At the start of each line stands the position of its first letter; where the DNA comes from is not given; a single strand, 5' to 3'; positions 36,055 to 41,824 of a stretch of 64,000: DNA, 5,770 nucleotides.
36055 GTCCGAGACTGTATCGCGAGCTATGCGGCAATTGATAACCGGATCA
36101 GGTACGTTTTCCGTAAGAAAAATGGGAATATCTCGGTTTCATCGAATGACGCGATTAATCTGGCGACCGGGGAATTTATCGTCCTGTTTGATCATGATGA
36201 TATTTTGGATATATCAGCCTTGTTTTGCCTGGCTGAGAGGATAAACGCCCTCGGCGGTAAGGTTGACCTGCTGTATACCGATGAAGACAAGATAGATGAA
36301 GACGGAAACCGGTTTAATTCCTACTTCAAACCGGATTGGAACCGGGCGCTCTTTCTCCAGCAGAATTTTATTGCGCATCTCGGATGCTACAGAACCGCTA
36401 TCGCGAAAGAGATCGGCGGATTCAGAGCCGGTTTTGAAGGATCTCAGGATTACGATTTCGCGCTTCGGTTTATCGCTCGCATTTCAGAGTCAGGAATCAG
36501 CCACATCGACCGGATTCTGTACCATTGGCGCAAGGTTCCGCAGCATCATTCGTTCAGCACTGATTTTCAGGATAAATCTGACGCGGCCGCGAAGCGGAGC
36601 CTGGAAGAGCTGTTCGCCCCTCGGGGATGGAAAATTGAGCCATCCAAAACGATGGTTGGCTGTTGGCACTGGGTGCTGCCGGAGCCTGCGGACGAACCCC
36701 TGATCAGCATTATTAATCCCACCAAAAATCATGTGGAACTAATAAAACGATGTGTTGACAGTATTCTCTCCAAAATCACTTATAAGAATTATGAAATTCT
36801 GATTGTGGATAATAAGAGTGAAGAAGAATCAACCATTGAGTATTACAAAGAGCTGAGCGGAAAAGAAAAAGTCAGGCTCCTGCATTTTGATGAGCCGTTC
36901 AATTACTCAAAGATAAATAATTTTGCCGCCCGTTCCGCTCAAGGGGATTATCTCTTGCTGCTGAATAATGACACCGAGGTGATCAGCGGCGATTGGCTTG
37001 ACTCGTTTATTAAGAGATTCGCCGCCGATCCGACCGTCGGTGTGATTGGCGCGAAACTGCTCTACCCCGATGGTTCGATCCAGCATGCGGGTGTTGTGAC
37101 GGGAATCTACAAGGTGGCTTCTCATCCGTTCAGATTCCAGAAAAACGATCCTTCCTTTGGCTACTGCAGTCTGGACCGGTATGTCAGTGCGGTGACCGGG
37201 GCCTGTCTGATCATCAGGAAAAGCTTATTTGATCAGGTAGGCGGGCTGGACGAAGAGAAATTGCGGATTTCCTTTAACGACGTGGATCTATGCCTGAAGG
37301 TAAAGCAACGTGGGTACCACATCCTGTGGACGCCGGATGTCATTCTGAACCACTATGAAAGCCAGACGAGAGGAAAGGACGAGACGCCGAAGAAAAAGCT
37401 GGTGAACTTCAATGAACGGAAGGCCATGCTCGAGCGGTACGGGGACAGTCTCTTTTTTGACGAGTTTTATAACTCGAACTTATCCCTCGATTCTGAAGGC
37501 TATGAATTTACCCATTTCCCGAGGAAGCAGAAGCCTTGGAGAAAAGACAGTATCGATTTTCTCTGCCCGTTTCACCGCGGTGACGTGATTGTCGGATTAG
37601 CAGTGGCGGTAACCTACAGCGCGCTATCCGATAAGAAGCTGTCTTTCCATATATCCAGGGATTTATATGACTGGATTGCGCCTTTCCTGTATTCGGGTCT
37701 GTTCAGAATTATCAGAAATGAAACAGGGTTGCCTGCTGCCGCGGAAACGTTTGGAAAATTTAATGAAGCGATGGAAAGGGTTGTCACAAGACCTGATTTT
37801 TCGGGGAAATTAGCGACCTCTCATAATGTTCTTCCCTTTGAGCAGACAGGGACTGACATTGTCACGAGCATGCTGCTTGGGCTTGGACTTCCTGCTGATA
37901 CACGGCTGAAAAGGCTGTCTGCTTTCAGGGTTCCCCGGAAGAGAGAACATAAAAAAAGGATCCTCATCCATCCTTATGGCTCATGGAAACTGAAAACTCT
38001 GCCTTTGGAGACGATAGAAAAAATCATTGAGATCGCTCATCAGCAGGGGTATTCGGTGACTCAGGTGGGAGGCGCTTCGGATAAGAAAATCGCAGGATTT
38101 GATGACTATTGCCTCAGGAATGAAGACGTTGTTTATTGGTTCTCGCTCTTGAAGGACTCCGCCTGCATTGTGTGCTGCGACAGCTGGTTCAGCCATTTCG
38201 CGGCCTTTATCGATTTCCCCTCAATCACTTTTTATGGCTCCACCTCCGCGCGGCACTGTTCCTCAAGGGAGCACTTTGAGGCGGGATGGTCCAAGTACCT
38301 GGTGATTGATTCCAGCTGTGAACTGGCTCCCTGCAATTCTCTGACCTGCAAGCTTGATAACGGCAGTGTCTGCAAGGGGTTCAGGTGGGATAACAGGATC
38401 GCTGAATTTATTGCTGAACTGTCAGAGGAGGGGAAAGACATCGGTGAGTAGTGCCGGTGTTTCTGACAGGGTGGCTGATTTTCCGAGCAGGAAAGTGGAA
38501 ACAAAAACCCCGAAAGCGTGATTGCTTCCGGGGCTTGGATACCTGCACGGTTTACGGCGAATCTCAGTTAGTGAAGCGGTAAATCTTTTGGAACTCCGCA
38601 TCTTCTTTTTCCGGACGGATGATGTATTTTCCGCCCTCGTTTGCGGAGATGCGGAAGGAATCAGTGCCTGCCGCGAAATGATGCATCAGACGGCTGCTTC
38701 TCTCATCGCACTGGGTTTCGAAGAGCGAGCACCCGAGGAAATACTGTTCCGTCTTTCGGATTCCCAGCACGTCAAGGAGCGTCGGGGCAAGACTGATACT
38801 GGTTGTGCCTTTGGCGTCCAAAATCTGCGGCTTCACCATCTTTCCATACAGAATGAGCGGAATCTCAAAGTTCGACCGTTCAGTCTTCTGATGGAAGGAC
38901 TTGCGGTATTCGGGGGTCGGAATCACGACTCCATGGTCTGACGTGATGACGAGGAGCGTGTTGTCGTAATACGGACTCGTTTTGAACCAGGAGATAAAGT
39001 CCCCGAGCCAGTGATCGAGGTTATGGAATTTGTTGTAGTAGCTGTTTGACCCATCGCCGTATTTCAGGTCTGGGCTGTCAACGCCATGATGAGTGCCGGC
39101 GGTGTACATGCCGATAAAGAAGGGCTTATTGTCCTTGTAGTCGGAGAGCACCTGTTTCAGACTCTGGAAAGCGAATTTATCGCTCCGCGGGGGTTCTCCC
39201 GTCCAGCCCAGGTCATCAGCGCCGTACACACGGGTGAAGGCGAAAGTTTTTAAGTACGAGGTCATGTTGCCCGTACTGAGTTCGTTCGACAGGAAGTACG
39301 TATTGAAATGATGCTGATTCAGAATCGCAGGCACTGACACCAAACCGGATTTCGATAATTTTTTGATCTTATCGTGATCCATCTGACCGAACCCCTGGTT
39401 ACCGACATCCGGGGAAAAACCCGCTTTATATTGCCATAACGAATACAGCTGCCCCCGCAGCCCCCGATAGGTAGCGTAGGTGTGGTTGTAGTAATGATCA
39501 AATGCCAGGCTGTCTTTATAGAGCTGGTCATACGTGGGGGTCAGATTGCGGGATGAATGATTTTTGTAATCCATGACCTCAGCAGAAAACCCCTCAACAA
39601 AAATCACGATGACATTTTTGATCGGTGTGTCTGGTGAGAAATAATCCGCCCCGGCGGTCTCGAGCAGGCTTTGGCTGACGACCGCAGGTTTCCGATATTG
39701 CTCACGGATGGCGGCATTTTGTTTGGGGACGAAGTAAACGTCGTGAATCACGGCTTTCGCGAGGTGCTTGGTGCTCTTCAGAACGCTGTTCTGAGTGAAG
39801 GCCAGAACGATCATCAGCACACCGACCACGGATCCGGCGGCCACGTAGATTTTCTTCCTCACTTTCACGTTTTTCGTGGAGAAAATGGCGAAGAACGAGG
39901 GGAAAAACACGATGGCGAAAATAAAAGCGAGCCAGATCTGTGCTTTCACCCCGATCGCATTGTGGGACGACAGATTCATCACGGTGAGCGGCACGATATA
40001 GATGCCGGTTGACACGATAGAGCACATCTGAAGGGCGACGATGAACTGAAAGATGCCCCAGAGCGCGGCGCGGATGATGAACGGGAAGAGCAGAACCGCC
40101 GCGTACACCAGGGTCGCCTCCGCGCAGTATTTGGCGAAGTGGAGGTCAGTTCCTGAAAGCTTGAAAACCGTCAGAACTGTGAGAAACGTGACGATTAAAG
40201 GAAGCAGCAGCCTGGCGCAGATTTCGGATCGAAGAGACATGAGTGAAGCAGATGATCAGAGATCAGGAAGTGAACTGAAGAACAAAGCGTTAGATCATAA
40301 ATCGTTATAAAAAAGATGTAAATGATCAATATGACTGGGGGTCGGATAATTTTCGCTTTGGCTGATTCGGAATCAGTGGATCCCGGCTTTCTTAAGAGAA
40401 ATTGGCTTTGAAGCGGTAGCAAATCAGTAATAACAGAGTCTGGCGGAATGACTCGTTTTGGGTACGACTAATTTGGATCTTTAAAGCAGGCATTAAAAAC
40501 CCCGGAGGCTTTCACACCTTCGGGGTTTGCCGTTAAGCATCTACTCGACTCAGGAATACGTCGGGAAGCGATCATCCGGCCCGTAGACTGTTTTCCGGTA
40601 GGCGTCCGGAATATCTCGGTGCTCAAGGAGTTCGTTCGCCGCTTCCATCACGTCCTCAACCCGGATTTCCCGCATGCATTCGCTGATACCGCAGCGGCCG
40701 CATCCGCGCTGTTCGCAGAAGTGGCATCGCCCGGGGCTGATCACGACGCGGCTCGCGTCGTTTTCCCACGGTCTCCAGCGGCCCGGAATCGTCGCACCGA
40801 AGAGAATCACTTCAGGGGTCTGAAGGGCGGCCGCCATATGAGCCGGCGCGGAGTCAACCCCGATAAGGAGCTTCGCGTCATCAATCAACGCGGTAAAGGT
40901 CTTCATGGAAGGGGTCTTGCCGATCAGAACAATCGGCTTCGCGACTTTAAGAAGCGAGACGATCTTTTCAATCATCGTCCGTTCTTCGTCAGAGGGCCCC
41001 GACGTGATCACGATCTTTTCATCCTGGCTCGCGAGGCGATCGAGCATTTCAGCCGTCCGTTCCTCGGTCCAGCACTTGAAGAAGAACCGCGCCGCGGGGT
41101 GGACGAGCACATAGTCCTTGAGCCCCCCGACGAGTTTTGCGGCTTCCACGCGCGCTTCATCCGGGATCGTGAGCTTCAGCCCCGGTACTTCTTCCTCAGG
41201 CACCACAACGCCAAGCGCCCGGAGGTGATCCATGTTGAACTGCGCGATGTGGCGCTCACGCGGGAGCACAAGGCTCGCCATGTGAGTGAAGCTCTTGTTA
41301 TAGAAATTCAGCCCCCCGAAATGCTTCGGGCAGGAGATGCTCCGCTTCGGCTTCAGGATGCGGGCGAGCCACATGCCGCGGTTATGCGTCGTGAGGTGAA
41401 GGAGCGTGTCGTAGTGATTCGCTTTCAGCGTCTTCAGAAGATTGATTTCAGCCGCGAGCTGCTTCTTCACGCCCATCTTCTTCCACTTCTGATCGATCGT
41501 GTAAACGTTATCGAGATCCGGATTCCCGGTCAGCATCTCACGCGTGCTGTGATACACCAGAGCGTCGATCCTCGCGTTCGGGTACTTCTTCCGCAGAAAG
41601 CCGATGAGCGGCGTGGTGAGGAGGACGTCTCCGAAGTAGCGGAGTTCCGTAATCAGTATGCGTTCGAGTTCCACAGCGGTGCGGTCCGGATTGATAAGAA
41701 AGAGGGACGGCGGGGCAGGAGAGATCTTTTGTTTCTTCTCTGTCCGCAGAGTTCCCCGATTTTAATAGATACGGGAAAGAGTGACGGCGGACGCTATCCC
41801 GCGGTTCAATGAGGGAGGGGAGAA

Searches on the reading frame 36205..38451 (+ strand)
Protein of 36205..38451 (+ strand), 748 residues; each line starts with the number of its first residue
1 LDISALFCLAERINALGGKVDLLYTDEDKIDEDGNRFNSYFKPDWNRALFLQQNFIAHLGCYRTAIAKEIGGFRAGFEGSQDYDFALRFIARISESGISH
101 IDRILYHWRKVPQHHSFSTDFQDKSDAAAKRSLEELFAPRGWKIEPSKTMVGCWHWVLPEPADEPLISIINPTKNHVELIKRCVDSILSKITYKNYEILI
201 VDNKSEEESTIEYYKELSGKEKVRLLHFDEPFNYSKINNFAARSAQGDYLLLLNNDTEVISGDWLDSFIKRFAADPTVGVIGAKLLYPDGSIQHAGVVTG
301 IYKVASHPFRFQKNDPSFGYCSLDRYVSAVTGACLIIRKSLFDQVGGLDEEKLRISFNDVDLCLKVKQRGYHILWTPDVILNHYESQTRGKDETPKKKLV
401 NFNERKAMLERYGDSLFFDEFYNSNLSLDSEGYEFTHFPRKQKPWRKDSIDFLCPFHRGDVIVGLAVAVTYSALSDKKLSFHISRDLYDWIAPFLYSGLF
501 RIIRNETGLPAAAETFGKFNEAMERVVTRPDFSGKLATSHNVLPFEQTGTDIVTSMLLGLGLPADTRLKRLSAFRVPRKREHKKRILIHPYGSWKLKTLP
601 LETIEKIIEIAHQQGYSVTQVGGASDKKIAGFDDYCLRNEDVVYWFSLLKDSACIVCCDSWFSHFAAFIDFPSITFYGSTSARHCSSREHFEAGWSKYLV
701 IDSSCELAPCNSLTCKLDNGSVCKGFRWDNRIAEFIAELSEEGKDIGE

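Call 30: search_protein_families(library=ncbifam, proteins=[window:36205-38451:+], max_evalue=0.001)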
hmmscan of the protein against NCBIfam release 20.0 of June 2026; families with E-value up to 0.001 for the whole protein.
window:36205-38451:+ (748 aa): 16 families
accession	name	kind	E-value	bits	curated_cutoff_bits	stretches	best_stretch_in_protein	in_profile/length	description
TIGR03965.1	mycofact_glyco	equivalog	9.2e-20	70.9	280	1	164-384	73-281/467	mycofactocin biosynthesis glycosyltransferase MftF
NF038299.1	EPS_HpsN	equivalog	1.2e-17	63.9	425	1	165-393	1-230/317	hormogonium polysaccharide biosynthesis glycosyltransferase HpsN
NF007453.0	PRK10018.1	equivalog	4.2e-11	43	382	1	163-260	4-100/280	colanic acid biosynthesis glycosyltransferase WcaA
TIGR03937.1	PgaC_IcaA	equivalog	6.5e-11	41.8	422.3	1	161-281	41-159/407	poly-beta-1,6-N-acetyl-D-glucosamine synthase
TIGR04017.1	WcaA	equivalog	9.9e-11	41.8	495.75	1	163-260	3-99/279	colanic acid biosynthesis glycosyltransferase WcaA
NF041875.1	EPS_EpsD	equivalog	8.9e-10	38.5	370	1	167-388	1-211/325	exopolysaccharide biosynthesis glycosyltransferase EpsD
NF047683.1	TeichurnBiosyTuaG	equivalog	4.5e-09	36.3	400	1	164-258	5-98/252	teichuronic acid biosynthesis protein TuaG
TIGR04283.1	glyco_like_mftF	equivalog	1.9e-08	34.1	182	1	167-379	1-181/221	TIGR04283 family arsenosugar biosynthesis glycosyltransferase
TIGR01556.1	rhamnosyltran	subfamily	5.1e-08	32.4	200.55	1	188-384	14-201/281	rhamnosyltransferase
NF050050.1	ProtGlycPglI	equivalog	2.9e-07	30.2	500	1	165-291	2-126/306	GalNAc(5)-diNAcBac-PP-undecaprenol beta-1,3-glucosyltransferase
NF045692.1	OglycostaseCruG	equivalog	5.6e-07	28.8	600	1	167-373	43-245/386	2'-O-glycosyltransferase CruG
TIGR03111.1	glyc2_xrt_Gpos1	hypoth_equivalog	9.2e-07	28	363.95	1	163-286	47-170/439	TIGR03111 family XrtG-associated glycosyltransferase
TIGR03469.1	HpnB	hypoth_equivalog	2.3e-06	26.9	379.25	0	164-208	43-87/386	hopene-associated glycosyltransferase HpnB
NF038302.1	EPS_HpsE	equivalog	4.5e-05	22.6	300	1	169-389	5-228/307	hormogonium polysaccharide biosynthesis glycosyltransferase HpsE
NF007482.0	PRK10073.1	equivalog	0.00013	21.1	423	1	164-259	5-98/334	glycosyltransferase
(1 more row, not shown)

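Call 37: search_protein_families(library=pfam, proteins=[window:36205-38451:+], max_evalue=0.0001)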
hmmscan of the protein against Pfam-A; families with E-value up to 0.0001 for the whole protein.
window:36205-38451:+ (748 aa): 6 families
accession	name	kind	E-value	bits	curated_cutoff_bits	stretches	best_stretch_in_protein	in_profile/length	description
PF00535.33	Glycos_transf_2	-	6.8e-21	75.4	23.3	1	168-344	1-166/168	Glycosyl transferase family 2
PF13641.12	Glyco_tranf_2_3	-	5.8e-13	49.8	27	1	167-388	3-216/230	Glycosyltransferase like family 2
PF01075.23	Glyco_transf_9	-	7e-08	32.5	22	1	575-686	102-218/247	Glycosyltransferase family 9 (heptosyltransferase)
PF13712.12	Glyco_tranf_2_5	-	9.6e-07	29.2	27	1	200-374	5-178/210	Glycosyltransferase like family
PF10111.15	Glyco_tranf_2_2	-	1.7e-06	28.2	27.3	0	183-369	15-202/276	Glycosyltransferase like family 2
PF13632.12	Glyco_trans_2_3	-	1.4e-05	25.4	27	0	250-384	2-124/198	Glycosyl transferase family group 2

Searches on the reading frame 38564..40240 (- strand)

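Call 30: search_protein_families(library=ncbifam, proteins=[window:38564-40240:-], max_evalue=0.001)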
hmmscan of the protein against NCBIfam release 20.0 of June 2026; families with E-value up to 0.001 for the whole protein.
window:38564-40240:- (558 aa): 7 families
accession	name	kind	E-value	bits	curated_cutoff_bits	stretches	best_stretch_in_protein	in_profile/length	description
NF009027.0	PRK12363.1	equivalog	6.7e-09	34.9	572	1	371-521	320-469/703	phosphoglycerol transferase I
TIGR03417.1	chol_sulfatase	equivalog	4.4e-08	32.4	433.45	1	386-529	240-385/500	choline-sulfatase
NF053595.1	LptchSynLtaSGpos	equivalog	2.1e-07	29.9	970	1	207-511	237-545/626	lipoteichoic acid synthase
NF038282.1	LapC_YejM_PbgA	exception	2.2e-07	29.6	825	1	352-511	369-521/584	LPS biosynthesis-modulating metalloenzyme YejM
NF045661.1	HdlasePehA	equivalog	2.7e-07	29.6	900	1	398-497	281-380/506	phosphoric/sulfuric ester hydrolase PehA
NF003000.0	PRK03776.1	equivalog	9.4e-06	23.9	574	1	301-493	244-446/763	phosphatidylglycerol--membrane-oligosaccharide glycerophosphotransferase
NF010322.0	PRK13759.1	equivalog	1.1e-05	24.2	481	1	399-541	268-414/486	arylsulfatase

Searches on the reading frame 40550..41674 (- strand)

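Call 30: search_protein_families(library=ncbifam, proteins=[window:40550-41674:-], max_evalue=0.001)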
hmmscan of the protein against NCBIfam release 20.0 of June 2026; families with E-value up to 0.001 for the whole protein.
window:40550-41674:- (374 aa): 6 families
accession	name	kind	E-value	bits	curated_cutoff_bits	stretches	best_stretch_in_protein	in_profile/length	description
TIGR02201.1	heptsyl_trn_III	equivalog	2.2e-79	267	170.2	1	5-350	1-343/344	putative lipopolysaccharide heptosyltransferase III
NF007742.0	PRK10422.1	equivalog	1.2e-70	238.1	467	1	3-353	5-346/352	lipopolysaccharide core heptosyltransferase RfaQ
TIGR02193.1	heptsyl_trn_I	equivalog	9.6e-27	94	185.3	1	5-310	1-299/320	lipopolysaccharide heptosyltransferase I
TIGR02195.1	heptsyl_trn_II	equivalog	8.8e-23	80.9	134.6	1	5-350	1-338/339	lipopolysaccharide heptosyltransferase II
NF008204.0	PRK10964.1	equivalog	1.7e-12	47.1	437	1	188-298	180-285/322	lipopolysaccharide heptosyltransferase RfaC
NF008162.0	PRK10916.1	equivalog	4.1e-11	42.7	569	1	5-352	2-345/348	ADP-heptose--LPS heptosyltransferase RfaF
